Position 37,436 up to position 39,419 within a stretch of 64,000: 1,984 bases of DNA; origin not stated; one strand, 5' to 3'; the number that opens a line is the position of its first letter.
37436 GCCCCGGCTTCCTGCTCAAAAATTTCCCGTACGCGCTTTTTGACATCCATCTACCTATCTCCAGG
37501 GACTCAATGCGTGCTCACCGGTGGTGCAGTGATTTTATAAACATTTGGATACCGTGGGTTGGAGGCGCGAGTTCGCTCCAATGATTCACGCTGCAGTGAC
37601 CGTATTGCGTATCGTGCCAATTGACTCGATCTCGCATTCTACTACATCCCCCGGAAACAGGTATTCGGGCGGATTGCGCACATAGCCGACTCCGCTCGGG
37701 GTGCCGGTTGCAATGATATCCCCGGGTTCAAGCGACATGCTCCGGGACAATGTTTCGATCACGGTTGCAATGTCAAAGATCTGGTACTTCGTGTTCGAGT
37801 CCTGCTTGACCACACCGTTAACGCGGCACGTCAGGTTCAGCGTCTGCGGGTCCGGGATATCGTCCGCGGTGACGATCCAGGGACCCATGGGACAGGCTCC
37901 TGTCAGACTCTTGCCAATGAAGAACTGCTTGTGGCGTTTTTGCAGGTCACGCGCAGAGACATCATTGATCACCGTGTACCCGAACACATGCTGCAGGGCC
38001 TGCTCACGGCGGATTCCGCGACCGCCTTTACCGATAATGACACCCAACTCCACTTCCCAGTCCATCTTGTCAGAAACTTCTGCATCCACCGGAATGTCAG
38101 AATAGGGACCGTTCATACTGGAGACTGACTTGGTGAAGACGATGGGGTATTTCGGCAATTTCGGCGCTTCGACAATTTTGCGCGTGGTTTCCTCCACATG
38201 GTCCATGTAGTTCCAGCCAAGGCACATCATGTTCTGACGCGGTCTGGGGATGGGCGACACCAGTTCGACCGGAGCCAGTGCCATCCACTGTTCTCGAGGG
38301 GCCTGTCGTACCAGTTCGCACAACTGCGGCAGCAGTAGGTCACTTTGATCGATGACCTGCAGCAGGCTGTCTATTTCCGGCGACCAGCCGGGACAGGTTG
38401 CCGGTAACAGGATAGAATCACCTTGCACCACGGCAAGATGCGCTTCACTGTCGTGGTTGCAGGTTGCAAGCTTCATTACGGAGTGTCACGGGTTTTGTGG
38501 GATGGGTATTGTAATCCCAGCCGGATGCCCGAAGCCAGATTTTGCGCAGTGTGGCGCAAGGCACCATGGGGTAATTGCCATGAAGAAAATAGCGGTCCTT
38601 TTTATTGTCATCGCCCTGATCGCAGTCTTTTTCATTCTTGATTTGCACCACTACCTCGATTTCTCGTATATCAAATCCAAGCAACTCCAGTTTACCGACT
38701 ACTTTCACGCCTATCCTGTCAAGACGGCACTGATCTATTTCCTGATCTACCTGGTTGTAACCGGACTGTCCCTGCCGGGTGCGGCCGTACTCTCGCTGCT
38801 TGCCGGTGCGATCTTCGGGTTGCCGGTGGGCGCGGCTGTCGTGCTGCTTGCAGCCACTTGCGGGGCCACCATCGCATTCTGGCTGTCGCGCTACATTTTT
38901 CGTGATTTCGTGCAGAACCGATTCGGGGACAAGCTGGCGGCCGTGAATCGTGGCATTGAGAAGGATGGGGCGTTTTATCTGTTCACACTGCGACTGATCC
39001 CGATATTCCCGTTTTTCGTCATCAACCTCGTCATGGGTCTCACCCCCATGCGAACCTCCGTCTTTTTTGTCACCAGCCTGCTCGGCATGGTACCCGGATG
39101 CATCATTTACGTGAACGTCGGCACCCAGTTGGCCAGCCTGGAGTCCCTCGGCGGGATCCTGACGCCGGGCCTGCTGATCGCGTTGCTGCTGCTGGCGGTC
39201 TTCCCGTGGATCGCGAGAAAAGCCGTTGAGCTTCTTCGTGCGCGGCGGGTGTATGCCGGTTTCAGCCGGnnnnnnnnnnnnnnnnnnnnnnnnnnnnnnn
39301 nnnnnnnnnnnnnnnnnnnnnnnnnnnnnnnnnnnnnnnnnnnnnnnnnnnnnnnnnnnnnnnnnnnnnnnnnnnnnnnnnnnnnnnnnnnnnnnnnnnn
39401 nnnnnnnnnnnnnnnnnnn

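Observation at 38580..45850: DedA::disulfide-oxidoreductase fusion paired with an ArsS-like radical SAM enzyme and an RND efflux pump, next to the selenium genes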

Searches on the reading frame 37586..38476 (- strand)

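Call 7: search_protein_families(library=pfam, proteins=[window:37586-38476:-])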
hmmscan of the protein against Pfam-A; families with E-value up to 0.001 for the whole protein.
window:37586-38476:- (296 aa): 1 family
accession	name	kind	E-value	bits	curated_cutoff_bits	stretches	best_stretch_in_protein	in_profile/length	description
PF01557.24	FAA_hydrolase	-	9.8e-74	248.1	23.9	1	83-293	2-213/214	Fumarylacetoacetate (FAA) hydrolase C-terminal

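Call 8: search_protein_families(library=ncbifam, proteins=[window:37586-38476:-])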
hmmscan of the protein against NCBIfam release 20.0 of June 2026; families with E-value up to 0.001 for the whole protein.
window:37586-38476:- (296 aa): 7 families
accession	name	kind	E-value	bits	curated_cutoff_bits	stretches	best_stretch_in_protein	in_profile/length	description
NF053535.1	DhyDRhmHlse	equivalog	1.4e-58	198.5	500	1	82-295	72-280/284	2,4-didehydro-3-deoxy-L-rhamnonate hydrolase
TIGR02303.1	HpaG-C-term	equivalog_domain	1e-49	169.3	276.4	1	74-294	38-243/245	4-hydroxyphenylacetate degradation bifunctional isomerase/decarboxylase, C-terminal subunit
NF011750.0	PRK15203.1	equivalog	3.2e-36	125.1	811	1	77-293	219-422/429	4-hydroxyphenylacetate degradation bifunctional isomerase/decarboxylase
TIGR02305.1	HpaG-N-term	equivalog_domain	1.1e-29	103.4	228.65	1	84-293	4-205/205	4-hydroxyphenylacetate degradation bifunctional isomerase/decarboxylase, N-terminal subunit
NF009399.0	PRK12764.1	equivalog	1.3e-28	100.3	444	1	101-286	35-212/501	fumarylacetoacetate hydrolase family protein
NF007967.0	PRK10691.1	equivalog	3.9e-27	95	201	1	79-267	15-200/219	fumarylacetoacetate hydrolase family protein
TIGR01266.1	fum_ac_acetase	equivalog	3.6e-09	36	375.3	1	134-207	193-270/420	fumarylacetoacetase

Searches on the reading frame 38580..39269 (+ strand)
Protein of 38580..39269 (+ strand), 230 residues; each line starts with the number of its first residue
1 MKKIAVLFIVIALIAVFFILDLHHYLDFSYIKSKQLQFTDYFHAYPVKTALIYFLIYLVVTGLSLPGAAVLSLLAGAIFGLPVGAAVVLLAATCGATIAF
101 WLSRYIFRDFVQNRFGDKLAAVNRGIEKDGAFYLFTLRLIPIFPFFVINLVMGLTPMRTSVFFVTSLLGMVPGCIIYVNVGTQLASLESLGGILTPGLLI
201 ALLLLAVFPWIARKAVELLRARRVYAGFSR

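Call 67: search_protein_families(library=ncbifam, max_evalue=0.01, proteins=[window:38580-39269:+])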
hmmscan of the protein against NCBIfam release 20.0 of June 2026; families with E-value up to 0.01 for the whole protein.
window:38580-39269:+ (230 aa): 1 family
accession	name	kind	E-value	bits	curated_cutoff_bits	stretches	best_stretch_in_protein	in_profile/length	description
NF052604.1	UndecprPTUtpABac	equivalog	1.8e-05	24.9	250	1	90-186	58-159/198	undecaprenyl phosphate transporter UptA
